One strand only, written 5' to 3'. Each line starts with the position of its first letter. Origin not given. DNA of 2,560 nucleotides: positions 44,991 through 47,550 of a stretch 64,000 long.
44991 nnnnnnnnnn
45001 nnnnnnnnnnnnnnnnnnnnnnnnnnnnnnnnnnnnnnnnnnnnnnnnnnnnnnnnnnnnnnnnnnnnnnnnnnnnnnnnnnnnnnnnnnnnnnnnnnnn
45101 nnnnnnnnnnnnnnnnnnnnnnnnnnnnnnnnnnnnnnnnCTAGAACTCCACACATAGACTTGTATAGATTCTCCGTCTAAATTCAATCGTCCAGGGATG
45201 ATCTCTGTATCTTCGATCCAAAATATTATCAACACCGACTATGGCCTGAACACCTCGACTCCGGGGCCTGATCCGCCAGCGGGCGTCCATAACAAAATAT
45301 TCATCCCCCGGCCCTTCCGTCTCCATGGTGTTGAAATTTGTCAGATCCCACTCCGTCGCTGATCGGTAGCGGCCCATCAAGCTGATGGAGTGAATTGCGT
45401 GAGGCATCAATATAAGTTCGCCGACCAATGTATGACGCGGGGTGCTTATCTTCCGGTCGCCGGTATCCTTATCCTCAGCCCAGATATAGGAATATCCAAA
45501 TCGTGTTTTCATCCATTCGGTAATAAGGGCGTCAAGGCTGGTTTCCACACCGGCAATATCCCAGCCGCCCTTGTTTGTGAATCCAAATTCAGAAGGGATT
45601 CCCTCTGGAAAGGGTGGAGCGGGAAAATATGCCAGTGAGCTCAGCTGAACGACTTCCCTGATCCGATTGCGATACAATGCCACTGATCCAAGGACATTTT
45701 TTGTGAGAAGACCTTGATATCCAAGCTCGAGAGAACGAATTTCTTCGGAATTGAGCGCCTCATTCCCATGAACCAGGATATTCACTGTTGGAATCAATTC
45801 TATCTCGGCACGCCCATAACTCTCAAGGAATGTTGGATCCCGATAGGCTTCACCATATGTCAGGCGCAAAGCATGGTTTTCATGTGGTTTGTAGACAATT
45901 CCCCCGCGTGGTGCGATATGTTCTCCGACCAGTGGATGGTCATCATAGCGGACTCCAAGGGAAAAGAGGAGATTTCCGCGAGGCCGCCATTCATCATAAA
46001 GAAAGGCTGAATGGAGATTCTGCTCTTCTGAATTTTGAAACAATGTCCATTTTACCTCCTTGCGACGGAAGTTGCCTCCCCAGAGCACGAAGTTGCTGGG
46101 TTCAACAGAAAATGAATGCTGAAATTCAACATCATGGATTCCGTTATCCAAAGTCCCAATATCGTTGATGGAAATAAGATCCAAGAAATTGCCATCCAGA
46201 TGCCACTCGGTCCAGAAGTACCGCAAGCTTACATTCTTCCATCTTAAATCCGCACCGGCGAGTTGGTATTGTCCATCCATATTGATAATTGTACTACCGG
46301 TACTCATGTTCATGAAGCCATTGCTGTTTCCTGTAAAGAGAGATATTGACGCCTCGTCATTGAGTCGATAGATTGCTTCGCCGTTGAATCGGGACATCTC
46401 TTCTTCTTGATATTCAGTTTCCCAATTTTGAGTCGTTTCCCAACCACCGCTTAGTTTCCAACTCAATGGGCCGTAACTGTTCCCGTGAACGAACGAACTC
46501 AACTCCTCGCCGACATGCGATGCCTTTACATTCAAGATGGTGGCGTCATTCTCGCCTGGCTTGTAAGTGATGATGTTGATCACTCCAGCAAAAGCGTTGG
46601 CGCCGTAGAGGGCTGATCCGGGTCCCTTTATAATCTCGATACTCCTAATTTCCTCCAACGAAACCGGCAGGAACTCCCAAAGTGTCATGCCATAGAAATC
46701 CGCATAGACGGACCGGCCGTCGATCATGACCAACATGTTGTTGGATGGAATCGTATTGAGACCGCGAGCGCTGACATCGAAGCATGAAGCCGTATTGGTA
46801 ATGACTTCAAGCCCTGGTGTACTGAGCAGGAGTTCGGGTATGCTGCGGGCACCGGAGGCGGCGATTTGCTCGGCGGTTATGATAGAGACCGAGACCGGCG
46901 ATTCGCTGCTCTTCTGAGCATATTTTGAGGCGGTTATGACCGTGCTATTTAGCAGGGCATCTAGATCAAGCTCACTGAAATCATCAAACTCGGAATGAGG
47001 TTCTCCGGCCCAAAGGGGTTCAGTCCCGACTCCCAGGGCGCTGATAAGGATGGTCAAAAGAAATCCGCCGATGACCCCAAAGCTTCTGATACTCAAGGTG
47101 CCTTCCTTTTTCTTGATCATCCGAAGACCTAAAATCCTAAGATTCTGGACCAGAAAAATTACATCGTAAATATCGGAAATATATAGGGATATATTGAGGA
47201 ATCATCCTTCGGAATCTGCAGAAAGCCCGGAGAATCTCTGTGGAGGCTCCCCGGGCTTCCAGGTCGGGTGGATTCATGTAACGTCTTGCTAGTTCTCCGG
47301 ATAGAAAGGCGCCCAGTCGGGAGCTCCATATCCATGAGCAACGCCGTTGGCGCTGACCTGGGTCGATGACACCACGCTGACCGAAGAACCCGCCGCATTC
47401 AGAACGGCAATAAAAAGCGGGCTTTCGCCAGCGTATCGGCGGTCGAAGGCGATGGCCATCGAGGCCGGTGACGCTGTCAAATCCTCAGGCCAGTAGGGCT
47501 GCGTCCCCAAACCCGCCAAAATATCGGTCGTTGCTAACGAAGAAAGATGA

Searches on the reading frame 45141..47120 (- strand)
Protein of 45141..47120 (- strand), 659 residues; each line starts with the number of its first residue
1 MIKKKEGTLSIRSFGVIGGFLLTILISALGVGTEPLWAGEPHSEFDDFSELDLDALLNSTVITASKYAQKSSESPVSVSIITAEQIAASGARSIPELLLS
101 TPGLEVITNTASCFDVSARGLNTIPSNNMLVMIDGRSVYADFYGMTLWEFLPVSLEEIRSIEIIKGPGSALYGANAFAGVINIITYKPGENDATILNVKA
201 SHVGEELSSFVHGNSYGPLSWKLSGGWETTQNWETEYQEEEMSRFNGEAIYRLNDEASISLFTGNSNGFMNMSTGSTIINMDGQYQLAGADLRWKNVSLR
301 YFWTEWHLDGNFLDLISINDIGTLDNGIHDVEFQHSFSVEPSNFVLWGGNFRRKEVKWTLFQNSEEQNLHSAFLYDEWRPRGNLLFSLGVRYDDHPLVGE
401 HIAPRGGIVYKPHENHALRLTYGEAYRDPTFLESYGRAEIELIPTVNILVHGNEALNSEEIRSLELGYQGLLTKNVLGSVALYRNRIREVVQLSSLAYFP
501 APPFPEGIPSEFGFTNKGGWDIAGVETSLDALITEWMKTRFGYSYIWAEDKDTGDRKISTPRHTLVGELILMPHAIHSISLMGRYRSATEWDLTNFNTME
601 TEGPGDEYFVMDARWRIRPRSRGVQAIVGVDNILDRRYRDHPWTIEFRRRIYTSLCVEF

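Call 6: search_protein_families(library=pfam, proteins=[window:45141-47120:-], max_evalue=0.01)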
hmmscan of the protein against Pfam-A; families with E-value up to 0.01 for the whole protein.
window:45141-47120:- (659 aa): 3 families
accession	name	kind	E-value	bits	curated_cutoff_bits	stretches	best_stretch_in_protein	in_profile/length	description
PF00593.30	TonB_dep_Rec_b-barrel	-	3.6e-29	103.3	27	1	230-633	46-436/436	TonB dependent receptor-like, beta-barrel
PF07715.20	Plug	-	3.7e-21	76.1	23.9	1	72-180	3-107/107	TonB-dependent Receptor Plug Domain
PF25183.1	OMP_b-brl_4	-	0.00037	19.5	30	0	359-394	357-392/838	Outer membrane beta barrel domain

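Call 7: search_protein_families(library=ncbifam, proteins=[window:45141-47120:-], max_evalue=0.01)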
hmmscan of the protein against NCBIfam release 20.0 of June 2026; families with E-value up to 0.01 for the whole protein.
window:45141-47120:- (659 aa): 33 families (the best 25 are shown)
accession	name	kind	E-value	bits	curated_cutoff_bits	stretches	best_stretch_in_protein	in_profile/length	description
NF053590.1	TonB_dep_TOL0244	equivalog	7.1e-63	213.2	645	1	48-657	2-602/604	TOL_0244 family TonB-dependent receptor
TIGR01785.1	TonB-hemin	subfamily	4.2e-39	134.5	316.85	2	58-188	2-131/677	TonB-dependent heme/hemoglobin receptor family protein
TIGR01786.1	TonB-hemlactrns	subfamily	2.7e-36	125.2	323.75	2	365-639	388-687/719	TonB-dependent hemoglobin/transferrin/lactoferrin family receptor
TIGR01783.1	TonB-siderophor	subfamily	7.7e-36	123.9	223.5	2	74-241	2-166/649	TonB-dependent siderophore receptor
TIGR01779.1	TonB-B12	equivalog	3.1e-34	118.5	599.7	2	52-201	23-170/614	TonB-dependent vitamin B12 receptor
NF010010.0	PRK13483.1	equivalog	1.8e-32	112.1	927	1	54-595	30-598/660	ligand-gated channel protein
NF007478.2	PRK10064.1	equivalog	1.2e-31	109.7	745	2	59-197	32-169/663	catecholate siderophore receptor CirA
NF050067.1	TonBEntbctnRecCfrA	equivalog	4.6e-26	91.3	1200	2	55-200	24-172/698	TonB-dependent ferric enterobactin receptor CfrA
NF010038.0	PRK13513.1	equivalog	4.7e-26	91.5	942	2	58-200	36-179/659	ligand-gated channel protein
NF007926.1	PRK10641.1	equivalog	3.1e-24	85.5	836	2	58-196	28-162/617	TonB-dependent vitamin B12 receptor BtuB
NF010048.1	PRK13524.1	subfamily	1.5e-22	79.9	493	2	58-247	41-244/744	FepA family TonB-dependent siderophore receptor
NF010012.0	PRK13486.1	equivalog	1.7e-22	79.6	924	2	57-197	25-169/696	TonB-dependent receptor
NF010011.0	PRK13484.1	equivalog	3.2e-22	78.6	1197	2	58-192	31-164/682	IreA family TonB-dependent siderophore receptor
TIGR04056.1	OMP_RagA_SusC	subfamily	1e-14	53.9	368.25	1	56-251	77-272/981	SusC/RagA family TonB-linked outer membrane protein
NF010051.0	PRK13528.1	subfamily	2.7e-13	49.1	583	1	68-194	43-180/727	FepA family TonB-dependent siderophore receptor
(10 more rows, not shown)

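Call 19: find_homologous_proteins(query=window:45141-47096:-, max_evalue=1e-20)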
Query window:45141-47096:- (651 aa): 2247 proteins with E <= 1e-20 among 8000 candidates; the best 120 are listed.
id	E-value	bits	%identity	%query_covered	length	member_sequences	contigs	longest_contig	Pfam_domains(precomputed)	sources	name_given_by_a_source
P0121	0.0e+0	1502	100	100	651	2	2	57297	PF07715.21,PF00593.31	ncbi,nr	ncbi:MAG: TonB-dependent receptor [Candidatus Eisenbacteria bacterium]|nr:TonB-dependent receptor [C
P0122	4.7e-174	598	45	95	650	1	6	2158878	PF07715.21,PF00593.31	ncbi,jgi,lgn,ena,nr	ncbi:MAG TPA: TonB-dependent receptor [Candidatus Krumholzibacteria bacterium]|nr:TonB-dependent rec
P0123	2.3e-172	593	43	95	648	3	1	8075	PF07715.21,PF00593.31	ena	-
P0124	6.3e-168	578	41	100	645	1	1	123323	PF07715.21,PF00593.31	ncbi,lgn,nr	ncbi:MAG: TonB-dependent receptor [Gemmatimonadales bacterium]|nr:TonB-dependent receptor [Gemmatimo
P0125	5.7e-162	558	43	100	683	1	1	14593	PF07715.21,PF00593.31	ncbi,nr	ncbi:TonB-dependent receptor [bacterium]|nr:TonB-dependent receptor [bacterium]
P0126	1.4e-161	557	43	95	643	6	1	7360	PF07715.21,PF00593.31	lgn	-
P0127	1.3e-160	554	41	100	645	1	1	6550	PF07715.21,PF00593.31,PF14905.13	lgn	-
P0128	9.6e-160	551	42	99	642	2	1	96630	PF07715.21,PF00593.31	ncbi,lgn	-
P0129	7.5e-158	545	42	95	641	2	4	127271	PF07715.21,PF00593.31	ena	-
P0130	5.6e-155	535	42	96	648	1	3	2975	PF25183.2,PF07715.21,PF00593.31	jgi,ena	-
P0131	2.5e-153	530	42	98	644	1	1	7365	PF25183.2,PF07715.21,PF00593.31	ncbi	-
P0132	7.3e-153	528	42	100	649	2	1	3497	PF25183.2,PF07715.21,PF00593.31,PF14905.13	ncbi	-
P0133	2.1e-152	527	42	96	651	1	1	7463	PF07715.21,PF00593.31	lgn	-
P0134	1.5e-151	524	41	98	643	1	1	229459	PF07715.21,PF00593.31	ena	-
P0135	2.7e-150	520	43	96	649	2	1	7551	PF25183.2,PF07715.21,PF00593.31,PF14905.13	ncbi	-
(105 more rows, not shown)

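Call 20: find_encoding_contigs(protein=P0122, flank=7000, max_places=3)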
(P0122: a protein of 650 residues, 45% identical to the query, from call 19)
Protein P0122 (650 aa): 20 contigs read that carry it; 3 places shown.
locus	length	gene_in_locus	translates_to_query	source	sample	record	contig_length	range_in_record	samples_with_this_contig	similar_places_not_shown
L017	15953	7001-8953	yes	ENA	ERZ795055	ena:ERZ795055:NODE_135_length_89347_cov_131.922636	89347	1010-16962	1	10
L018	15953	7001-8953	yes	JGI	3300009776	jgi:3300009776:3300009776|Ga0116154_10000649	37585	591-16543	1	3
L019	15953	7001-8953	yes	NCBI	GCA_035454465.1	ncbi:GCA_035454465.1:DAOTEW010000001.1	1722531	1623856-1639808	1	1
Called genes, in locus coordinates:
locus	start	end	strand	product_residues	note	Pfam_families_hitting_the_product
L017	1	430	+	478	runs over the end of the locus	PF13205:Big_5 (weak), PF04234:CopC (faint), PF13205:Big_5, PF13860:FlgD_ig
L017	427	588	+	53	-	-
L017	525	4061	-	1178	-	PF08126:Propeptide_C25, PF01364:Peptidase_C25, PF03785:Peptidase_C25_C, PF13860:FlgD_ig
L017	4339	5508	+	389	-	PF00406:ADK, PF13207:AAA_17, PF13238:AAA_18 (weak), PF13671:AAA_33 (faint), PF00406:ADK, PF13207:AAA_17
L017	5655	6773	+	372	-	PF00180:Iso_dh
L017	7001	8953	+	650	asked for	PF07715:Plug, PF00593:TonB_dep_Rec_b-barrel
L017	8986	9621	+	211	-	PF13689:DUF4154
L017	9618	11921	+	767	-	PF17152:CHASE8 (weak), PF00672:HAMP, PF00512:HisKA, PF02518:HATPase_c, PF00072:Response_reg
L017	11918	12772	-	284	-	PF00175:NAD_binding_1, PF10418:DHODB_Fe-S_bind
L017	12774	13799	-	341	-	PF12838:Fer4_7 (faint), PF25160:LdpA_Fe-S-bd (faint), PF13237:Fer4_10 (faint), PF14697:Fer4_21 (faint), PF00037:Fer4 (faint), PF12797:Fer4_2 (faint), PF13183:Fer4_8 (faint), PF17179:Fer4_22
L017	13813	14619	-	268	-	PF13187:Fer4_9 (faint), PF13183:Fer4_8 (faint)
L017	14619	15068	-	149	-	PF02662:FlpD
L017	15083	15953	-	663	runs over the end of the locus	PF14697:Fer4_21 (faint), PF07992:Pyr_redox_2 (faint), PF12831:FAD_oxidored, PF13450:NAD_binding_8 (faint), PF12797:Fer4_2 (faint), PF00037:Fer4 (weak), PF13484:Fer4_16 (weak), PF12838:Fer4_7, +5 more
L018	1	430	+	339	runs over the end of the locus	?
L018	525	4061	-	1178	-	PF08126:Propeptide_C25, PF01364:Peptidase_C25, PF03785:Peptidase_C25_C, PF13860:FlgD_ig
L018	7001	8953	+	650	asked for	PF07715:Plug, PF00593:TonB_dep_Rec_b-barrel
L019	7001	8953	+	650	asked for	PF07715:Plug, PF00593:TonB_dep_Rec_b-barrel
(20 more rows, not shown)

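Call 21: find_encoding_contigs(protein=P0124, flank=7000, max_places=2)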
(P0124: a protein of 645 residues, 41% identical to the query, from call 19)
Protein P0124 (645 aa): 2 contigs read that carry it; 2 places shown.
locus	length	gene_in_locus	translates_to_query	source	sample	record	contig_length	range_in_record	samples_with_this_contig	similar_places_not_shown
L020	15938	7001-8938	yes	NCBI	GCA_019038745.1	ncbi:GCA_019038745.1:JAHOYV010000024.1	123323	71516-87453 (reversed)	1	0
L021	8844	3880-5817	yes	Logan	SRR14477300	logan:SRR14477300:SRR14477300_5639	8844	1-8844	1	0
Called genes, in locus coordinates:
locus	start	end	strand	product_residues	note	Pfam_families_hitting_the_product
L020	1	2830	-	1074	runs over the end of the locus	-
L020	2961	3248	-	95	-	-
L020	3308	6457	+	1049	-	PF08447:PAS_3, PF13426:PAS_9 (faint), PF00989:PAS, PF13188:PAS_8 (weak), PF08448:PAS_4, PF00512:HisKA (weak), PF02518:HATPase_c, PF00072:Response_reg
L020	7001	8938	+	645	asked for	PF07715:Plug, PF00593:TonB_dep_Rec_b-barrel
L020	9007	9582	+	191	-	PF13689:DUF4154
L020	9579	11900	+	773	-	PF00672:HAMP, PF00512:HisKA, PF02518:HATPase_c, PF00072:Response_reg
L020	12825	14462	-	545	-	PF00989:PAS, PF08448:PAS_4 (weak), PF13188:PAS_8 (faint), PF13426:PAS_9, PF00512:HisKA (weak), PF02518:HATPase_c, PF00072:Response_reg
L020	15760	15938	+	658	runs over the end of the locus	PF00512:HisKA, PF02518:HATPase_c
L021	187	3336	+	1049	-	PF08447:PAS_3, PF13426:PAS_9 (faint), PF00989:PAS, PF13188:PAS_8 (weak), PF08448:PAS_4, PF00512:HisKA (weak), PF02518:HATPase_c, PF00072:Response_reg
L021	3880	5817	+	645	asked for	PF07715:Plug, PF00593:TonB_dep_Rec_b-barrel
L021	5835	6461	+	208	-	PF13689:DUF4154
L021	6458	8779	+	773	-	PF00672:HAMP, PF00512:HisKA, PF02518:HATPase_c, PF00072:Response_reg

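Call 22: find_encoding_contigs(protein=P0129, flank=7000, max_places=3)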
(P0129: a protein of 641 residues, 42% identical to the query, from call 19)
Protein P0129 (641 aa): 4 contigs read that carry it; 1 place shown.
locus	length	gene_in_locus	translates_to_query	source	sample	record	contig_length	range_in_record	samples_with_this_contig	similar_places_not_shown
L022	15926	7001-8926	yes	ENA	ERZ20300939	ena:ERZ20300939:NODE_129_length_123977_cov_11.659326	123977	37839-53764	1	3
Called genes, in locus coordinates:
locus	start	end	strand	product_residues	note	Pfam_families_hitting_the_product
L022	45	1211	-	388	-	-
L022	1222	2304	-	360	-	-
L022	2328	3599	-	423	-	PF27295:Y4kD_C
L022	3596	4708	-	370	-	PF00656:Peptidase_C14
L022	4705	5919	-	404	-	-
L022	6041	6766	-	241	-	PF00881:Nitroreductase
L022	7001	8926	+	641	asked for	PF07715:Plug, PF00593:TonB_dep_Rec_b-barrel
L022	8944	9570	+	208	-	PF13689:DUF4154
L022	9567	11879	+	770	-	PF17152:CHASE8, PF00672:HAMP, PF00512:HisKA, PF02518:HATPase_c, PF00072:Response_reg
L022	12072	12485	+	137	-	PF14760:Rnk_N, PF01272:GreA_GreB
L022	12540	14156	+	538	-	-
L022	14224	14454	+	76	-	PF13560:HTH_31, PF01381:HTH_3, PF13443:HTH_26, PF12844:HTH_19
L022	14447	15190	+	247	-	-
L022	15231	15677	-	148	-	-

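Call 61: search_protein_families(library=ncbifam, proteins=[P0122, P0124, P0129], max_evalue=1e-30)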
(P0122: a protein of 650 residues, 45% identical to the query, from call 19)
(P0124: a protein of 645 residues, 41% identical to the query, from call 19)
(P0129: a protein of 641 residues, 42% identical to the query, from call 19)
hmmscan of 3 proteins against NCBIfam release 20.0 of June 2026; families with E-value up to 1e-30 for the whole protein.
P0122 (650 aa): 5 families
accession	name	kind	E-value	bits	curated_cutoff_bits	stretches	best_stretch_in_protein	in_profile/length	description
NF053590.1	TonB_dep_TOL0244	equivalog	1.5e-67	228.6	645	1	39-578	2-540/604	TOL_0244 family TonB-dependent receptor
TIGR01785.1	TonB-hemin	subfamily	2.6e-36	125.3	316.85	0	48-179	1-131/677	TonB-dependent heme/hemoglobin receptor family protein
TIGR01786.1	TonB-hemlactrns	subfamily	2.3e-33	115.5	323.75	0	49-177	1-134/719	TonB-dependent hemoglobin/transferrin/lactoferrin family receptor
NF010010.0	PRK13483.1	equivalog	7.8e-33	113.4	927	0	21-177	13-163/660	ligand-gated channel protein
TIGR01783.1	TonB-siderophor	subfamily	2.1e-31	109.2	223.5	0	64-192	1-123/649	TonB-dependent siderophore receptor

P0124 (645 aa): 6 families
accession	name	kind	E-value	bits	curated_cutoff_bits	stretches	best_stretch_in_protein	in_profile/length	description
NF053590.1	TonB_dep_TOL0244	equivalog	5.6e-79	266.3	645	1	36-638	2-597/604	TOL_0244 family TonB-dependent receptor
TIGR01785.1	TonB-hemin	subfamily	2.7e-40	138.5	316.85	0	45-226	1-189/677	TonB-dependent heme/hemoglobin receptor family protein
NF010010.0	PRK13483.1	equivalog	6e-38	130.3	927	1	33-643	21-658/660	ligand-gated channel protein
TIGR01783.1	TonB-siderophor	subfamily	1.1e-34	120.1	223.5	0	61-258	1-195/649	TonB-dependent siderophore receptor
TIGR01786.1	TonB-hemlactrns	subfamily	8.3e-34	117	323.75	0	47-176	2-136/719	TonB-dependent hemoglobin/transferrin/lactoferrin family receptor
NF007478.2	PRK10064.1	equivalog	2.2e-32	112.1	745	0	46-183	31-167/663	catecholate siderophore receptor CirA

P0129 (641 aa): 5 families
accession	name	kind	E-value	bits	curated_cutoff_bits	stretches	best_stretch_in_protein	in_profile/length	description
NF053590.1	TonB_dep_TOL0244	equivalog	2.3e-77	261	645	1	30-635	2-598/604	TOL_0244 family TonB-dependent receptor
TIGR01785.1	TonB-hemin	subfamily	3e-42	145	316.85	0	42-171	4-132/677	TonB-dependent heme/hemoglobin receptor family protein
TIGR01783.1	TonB-siderophor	subfamily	4.7e-35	121.3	223.5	0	55-202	1-139/649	TonB-dependent siderophore receptor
TIGR01786.1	TonB-hemlactrns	subfamily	1.9e-34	119.1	323.75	0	42-170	3-136/719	TonB-dependent hemoglobin/transferrin/lactoferrin family receptor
NF010010.0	PRK13483.1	equivalog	4.1e-33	114.3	927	0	27-172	24-167/660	ligand-gated channel protein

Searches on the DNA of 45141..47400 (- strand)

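Call 23: search_rna_families(sources=[L017, L020, L022, L004, L008, L009, L013, L012], threshold=gathering)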
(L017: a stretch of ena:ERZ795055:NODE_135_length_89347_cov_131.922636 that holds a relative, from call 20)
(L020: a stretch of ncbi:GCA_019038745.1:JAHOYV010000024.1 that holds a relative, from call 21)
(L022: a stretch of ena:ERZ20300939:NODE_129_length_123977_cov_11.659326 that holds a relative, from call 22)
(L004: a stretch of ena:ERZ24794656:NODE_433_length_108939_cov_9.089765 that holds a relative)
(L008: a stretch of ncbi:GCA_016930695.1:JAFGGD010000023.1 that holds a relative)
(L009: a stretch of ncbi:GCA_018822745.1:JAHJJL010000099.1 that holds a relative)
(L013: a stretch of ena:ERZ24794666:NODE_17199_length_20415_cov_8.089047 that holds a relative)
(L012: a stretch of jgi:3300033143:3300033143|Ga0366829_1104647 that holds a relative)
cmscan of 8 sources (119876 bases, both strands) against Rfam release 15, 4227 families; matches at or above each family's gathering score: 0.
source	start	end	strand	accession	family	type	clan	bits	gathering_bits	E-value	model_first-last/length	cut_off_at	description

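Call 60: search_rna_families(source=window, start=47000, end=47400, threshold=evalue, max_evalue=10)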
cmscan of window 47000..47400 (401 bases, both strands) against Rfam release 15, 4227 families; matches with E-value up to 10: 3.
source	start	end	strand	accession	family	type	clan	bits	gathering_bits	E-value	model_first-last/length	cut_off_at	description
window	47224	47257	-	RF02598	EBv-sisRNA-2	Gene;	-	17.1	41.8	7.1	1-76/76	no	Epstein-Barr virus stable intronic sequence RNA 2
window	47184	47240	+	RF01299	SNORD2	Gene; snRNA; snoRNA; CD-box;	CL00072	16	37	3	1-69/69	no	Small nucleolar RNA SNORD2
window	47219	47262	-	RF03820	mir-5429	Gene; miRNA;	-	14.2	80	8.3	1-83/83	no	mir-5429 microRNA precursor family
